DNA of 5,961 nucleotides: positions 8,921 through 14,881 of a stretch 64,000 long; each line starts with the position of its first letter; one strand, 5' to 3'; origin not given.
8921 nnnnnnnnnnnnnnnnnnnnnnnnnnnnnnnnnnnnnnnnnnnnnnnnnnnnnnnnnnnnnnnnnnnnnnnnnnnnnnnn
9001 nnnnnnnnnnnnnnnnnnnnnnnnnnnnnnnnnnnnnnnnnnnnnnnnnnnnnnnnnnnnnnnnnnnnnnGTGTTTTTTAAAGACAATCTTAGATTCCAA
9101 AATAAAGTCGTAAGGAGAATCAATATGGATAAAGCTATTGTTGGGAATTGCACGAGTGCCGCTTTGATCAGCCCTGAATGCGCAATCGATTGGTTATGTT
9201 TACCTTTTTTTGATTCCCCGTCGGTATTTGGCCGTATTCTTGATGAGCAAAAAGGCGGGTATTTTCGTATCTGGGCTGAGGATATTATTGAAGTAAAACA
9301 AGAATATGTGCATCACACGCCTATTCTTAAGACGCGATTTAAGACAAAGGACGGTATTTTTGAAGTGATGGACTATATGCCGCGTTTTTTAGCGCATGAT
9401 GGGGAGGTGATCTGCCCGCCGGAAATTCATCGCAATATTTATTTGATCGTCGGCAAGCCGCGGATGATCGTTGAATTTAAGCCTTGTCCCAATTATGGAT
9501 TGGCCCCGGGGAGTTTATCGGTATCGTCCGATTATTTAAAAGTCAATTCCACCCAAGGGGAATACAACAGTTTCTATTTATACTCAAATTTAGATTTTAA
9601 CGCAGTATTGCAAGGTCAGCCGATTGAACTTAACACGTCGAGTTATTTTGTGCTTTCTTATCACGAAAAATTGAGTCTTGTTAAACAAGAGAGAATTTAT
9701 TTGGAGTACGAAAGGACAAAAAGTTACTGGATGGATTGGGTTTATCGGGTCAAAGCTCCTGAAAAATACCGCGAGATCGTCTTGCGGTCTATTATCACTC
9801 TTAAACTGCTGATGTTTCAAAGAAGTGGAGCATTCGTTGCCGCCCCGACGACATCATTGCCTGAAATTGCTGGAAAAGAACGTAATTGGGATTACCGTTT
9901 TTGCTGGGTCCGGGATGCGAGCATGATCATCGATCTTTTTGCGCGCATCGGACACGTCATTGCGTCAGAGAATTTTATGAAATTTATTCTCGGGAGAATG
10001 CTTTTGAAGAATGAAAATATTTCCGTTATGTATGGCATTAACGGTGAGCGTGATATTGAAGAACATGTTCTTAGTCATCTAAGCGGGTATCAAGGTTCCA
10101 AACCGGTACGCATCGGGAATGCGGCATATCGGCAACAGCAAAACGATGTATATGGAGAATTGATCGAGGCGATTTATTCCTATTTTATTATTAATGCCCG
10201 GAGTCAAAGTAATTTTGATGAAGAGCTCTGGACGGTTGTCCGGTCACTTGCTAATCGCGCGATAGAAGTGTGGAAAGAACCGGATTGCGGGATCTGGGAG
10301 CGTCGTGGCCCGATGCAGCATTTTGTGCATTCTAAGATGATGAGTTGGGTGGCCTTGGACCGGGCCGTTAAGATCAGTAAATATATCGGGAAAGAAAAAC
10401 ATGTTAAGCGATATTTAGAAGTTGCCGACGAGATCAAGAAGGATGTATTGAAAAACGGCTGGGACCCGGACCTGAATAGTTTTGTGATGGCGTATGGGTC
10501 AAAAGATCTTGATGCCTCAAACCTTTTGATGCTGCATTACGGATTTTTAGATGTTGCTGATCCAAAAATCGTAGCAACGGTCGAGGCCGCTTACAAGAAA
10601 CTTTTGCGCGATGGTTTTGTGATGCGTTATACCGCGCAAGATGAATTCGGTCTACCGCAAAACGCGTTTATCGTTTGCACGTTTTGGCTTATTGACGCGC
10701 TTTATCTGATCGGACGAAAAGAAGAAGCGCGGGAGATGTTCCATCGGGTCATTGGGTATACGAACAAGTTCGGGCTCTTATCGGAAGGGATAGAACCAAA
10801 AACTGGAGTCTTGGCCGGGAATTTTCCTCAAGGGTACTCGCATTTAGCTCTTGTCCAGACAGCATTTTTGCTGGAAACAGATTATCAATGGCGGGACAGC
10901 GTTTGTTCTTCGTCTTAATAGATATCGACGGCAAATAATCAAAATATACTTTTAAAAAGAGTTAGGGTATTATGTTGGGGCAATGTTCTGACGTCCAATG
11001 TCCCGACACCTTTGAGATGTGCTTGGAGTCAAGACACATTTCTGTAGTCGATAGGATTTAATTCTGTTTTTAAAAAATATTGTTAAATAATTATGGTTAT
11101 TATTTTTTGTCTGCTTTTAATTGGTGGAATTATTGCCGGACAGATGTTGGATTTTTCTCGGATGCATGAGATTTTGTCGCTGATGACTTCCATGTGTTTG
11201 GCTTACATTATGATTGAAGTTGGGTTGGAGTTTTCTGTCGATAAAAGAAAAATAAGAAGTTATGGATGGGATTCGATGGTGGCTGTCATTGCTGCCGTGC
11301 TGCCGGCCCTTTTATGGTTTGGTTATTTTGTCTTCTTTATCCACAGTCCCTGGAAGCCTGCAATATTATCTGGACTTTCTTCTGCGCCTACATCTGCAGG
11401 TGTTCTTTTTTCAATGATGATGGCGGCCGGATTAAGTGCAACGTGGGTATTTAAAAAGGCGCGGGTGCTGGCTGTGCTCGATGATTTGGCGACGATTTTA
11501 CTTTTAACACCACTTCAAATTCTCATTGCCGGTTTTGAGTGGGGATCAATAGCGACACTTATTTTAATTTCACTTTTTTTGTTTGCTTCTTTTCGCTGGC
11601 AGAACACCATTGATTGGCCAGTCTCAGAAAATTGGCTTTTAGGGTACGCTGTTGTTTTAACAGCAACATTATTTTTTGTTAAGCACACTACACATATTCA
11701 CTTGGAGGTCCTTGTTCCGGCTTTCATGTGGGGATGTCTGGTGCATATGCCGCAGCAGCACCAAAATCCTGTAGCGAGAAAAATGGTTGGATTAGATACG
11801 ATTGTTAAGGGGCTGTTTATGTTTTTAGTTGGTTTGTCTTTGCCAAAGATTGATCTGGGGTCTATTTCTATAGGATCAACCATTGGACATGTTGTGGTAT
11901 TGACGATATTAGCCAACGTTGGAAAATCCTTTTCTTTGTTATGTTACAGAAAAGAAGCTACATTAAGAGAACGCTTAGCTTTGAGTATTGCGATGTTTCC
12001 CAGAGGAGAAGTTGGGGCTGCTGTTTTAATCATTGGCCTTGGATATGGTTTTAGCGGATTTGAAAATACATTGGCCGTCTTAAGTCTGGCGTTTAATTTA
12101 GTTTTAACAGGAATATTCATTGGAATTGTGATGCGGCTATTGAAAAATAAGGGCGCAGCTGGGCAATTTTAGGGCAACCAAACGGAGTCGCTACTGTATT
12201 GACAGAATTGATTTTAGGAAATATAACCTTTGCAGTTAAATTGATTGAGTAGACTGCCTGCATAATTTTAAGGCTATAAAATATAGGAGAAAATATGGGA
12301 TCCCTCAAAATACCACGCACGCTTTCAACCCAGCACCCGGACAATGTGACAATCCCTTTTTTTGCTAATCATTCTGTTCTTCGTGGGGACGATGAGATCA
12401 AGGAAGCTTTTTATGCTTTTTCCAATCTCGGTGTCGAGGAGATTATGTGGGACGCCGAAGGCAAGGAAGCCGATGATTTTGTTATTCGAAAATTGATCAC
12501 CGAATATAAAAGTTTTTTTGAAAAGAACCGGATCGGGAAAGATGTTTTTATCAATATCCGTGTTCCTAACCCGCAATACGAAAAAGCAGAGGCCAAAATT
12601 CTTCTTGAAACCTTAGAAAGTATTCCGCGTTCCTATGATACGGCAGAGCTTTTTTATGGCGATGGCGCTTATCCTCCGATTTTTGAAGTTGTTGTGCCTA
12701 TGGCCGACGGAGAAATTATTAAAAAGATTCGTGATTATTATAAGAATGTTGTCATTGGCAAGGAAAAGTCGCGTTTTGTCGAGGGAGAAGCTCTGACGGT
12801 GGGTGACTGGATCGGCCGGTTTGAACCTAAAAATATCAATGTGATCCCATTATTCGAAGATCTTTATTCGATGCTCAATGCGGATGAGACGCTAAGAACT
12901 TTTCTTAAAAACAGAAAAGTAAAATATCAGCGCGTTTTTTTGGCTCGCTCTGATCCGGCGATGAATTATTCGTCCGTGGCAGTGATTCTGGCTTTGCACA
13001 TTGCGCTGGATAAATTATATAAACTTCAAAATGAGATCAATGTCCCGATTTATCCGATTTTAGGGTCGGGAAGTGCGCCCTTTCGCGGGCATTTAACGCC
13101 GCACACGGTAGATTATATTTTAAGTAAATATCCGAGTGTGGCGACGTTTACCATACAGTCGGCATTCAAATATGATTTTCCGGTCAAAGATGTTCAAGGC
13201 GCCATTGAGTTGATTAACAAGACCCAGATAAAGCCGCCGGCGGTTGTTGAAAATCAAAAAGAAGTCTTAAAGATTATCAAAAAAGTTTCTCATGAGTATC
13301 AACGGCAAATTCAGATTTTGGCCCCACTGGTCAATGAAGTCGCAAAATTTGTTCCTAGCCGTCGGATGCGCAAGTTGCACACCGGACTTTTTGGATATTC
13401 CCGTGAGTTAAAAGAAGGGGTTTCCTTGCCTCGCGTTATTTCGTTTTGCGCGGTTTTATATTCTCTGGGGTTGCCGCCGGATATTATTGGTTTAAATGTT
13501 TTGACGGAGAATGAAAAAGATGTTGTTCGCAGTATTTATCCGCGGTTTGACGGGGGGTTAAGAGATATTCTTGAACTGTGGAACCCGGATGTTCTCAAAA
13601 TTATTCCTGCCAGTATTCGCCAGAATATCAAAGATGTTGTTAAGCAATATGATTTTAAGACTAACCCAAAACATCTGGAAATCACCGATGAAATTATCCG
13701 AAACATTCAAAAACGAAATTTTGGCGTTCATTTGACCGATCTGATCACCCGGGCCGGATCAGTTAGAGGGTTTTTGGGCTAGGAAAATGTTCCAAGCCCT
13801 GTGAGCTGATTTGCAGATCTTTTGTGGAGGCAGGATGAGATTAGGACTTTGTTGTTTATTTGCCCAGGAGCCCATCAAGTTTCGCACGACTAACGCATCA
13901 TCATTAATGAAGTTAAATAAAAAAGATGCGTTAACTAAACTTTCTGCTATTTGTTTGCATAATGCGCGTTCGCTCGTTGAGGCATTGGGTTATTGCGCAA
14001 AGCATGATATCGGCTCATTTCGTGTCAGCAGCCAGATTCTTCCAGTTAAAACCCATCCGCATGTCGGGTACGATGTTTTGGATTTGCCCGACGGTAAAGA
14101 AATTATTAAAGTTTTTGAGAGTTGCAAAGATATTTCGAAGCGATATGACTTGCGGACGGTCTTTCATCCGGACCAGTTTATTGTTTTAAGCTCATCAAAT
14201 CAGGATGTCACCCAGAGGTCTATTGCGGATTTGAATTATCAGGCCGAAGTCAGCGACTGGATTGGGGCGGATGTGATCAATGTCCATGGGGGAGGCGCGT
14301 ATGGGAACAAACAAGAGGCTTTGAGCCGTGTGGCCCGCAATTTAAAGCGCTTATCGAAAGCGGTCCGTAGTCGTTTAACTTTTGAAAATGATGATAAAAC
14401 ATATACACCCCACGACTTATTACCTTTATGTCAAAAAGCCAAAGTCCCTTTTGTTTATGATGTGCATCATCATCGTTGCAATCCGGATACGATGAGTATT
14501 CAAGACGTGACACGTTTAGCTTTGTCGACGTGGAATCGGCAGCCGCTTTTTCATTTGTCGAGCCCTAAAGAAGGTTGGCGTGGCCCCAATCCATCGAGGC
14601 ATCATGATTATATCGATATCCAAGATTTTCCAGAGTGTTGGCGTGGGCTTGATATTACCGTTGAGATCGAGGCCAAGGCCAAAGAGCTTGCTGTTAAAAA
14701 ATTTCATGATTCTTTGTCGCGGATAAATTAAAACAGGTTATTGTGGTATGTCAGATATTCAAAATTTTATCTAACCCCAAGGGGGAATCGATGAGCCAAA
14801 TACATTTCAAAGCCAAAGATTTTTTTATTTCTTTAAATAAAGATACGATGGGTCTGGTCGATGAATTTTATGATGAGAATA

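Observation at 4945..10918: Osmoadaptation operon with a transmembrane sensor-HAMP-OtsA fusion, MscS, OtsB and a GH15 glycosidase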

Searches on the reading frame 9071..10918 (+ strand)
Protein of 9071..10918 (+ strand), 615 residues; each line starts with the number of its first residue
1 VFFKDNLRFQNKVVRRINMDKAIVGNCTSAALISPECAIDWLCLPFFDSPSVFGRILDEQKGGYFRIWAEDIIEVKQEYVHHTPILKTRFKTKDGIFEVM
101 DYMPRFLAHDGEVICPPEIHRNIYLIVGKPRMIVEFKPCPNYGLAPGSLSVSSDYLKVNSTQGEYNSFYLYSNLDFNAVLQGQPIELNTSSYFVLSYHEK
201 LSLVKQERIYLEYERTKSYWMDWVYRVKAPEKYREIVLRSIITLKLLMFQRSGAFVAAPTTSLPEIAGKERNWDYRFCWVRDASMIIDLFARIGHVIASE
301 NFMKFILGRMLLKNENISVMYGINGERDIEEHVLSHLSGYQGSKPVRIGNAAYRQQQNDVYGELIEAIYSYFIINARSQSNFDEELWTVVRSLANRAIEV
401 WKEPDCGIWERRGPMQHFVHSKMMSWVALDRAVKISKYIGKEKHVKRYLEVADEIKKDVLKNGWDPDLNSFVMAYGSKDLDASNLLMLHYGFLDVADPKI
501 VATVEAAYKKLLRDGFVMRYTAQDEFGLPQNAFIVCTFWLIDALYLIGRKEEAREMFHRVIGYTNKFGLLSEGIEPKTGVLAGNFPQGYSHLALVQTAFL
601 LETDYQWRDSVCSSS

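Call 3: search_protein_families(library=pfam, proteins=[window:9071-10918:+], max_evalue=0.01)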
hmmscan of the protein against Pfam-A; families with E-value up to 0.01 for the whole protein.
window:9071-10918:+ (615 aa): 3 families
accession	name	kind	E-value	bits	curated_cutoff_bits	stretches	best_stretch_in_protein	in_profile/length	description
PF00723.27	Glyco_hydro_15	-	1.9e-65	221.9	22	1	232-598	2-426/427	Glycosyl hydrolases family 15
PF19291.4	TREH_N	-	3.1e-18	66.3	23.1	1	22-162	19-148/211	Trehalase-like, N-terminal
PF17167.11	Glyco_hydro_94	-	0.0039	16.4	27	0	424-477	204-255/420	Glycosyl hydrolase 94 superfamily, catalytic domain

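Call 4: search_protein_families(library=ncbifam, proteins=[window:9071-10918:+], max_evalue=0.01)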
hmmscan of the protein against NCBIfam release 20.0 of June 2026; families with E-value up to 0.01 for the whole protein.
window:9071-10918:+ (615 aa): 3 families
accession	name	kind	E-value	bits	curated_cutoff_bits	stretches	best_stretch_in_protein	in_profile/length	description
NF041084.1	trehalase_H1_Arch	equivalog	6.2e-129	431.2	820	1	22-597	3-566/570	alpha,alpha-trehalase TreH1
NF041085.1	trehalase_H2_Arch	equivalog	9.8e-112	374.3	1000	1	22-601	4-576/579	alpha,alpha-trehalase TreH2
TIGR01577.1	oligosac_amyl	hypoth_equivalog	2e-27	96.1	820.7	1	197-600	213-612/616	oligosaccharide amylase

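Call 66: search_solved_structures(query=window:9125-10918:+, max_evalue=0.00001)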
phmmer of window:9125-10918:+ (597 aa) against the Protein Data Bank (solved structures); distinct sequences matched with E-value up to 0.00001: 0.

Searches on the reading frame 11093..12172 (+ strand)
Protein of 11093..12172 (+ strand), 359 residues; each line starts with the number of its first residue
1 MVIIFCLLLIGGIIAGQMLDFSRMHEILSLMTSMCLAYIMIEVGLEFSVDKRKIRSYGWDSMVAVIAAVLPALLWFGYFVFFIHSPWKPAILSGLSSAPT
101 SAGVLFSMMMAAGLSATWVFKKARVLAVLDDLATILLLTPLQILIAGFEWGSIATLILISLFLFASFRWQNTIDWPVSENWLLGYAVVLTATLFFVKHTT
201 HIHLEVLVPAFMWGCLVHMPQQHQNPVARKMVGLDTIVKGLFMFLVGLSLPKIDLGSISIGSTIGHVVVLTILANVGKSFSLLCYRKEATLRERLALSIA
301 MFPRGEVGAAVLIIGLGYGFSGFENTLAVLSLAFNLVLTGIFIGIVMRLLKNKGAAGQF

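Call 3: search_protein_families(library=pfam, proteins=[window:11093-12172:+], max_evalue=0.01)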
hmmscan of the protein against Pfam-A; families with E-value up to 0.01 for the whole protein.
window:11093-12172:+ (359 aa): 1 family
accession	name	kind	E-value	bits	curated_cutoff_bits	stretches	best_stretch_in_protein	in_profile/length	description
PF00999.27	Na_H_Exchanger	-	2.9e-12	46.6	26.2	1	6-347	20-373/375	Sodium/hydrogen exchanger, transmembrane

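Call 4: search_protein_families(library=ncbifam, proteins=[window:11093-12172:+], max_evalue=0.01)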
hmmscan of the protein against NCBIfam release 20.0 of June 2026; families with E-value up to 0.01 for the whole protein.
window:11093-12172:+ (359 aa): 0 families

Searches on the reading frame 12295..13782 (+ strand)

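Call 3: search_protein_families(library=pfam, proteins=[window:12295-13782:+], max_evalue=0.01)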
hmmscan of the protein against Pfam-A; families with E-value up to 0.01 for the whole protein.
window:12295-13782:+ (495 aa): 1 family
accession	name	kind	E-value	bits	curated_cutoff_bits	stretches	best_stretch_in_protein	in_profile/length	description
PF14010.12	PEPcase_2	-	3.6e-173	577.1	25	1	6-495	1-493/493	Phosphoenolpyruvate carboxylase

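Call 4: search_protein_families(library=ncbifam, proteins=[window:12295-13782:+], max_evalue=0.01)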
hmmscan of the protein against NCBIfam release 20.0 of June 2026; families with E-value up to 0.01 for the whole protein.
window:12295-13782:+ (495 aa): 1 family
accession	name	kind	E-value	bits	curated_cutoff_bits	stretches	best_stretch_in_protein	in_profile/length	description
TIGR02751.1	PEPCase_arch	equivalog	3.5e-168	560.6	146.05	1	6-495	1-506/506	phosphoenolpyruvate carboxylase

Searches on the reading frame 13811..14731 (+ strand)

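Call 64: search_protein_families(library=pfam, proteins=[window:13811-14731:+], max_evalue=0.00001)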
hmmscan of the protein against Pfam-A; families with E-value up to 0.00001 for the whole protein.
window:13811-14731:+ (306 aa): 2 families
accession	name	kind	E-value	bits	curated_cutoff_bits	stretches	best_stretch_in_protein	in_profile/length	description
PF03851.20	UvdE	-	4.4e-63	213.5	24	1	25-276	17-274/275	UV-endonuclease UvdE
PF01261.30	AP_endonuc_2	-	1.3e-08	35.3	31.1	1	103-232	31-169/249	Xylose isomerase-like TIM barrel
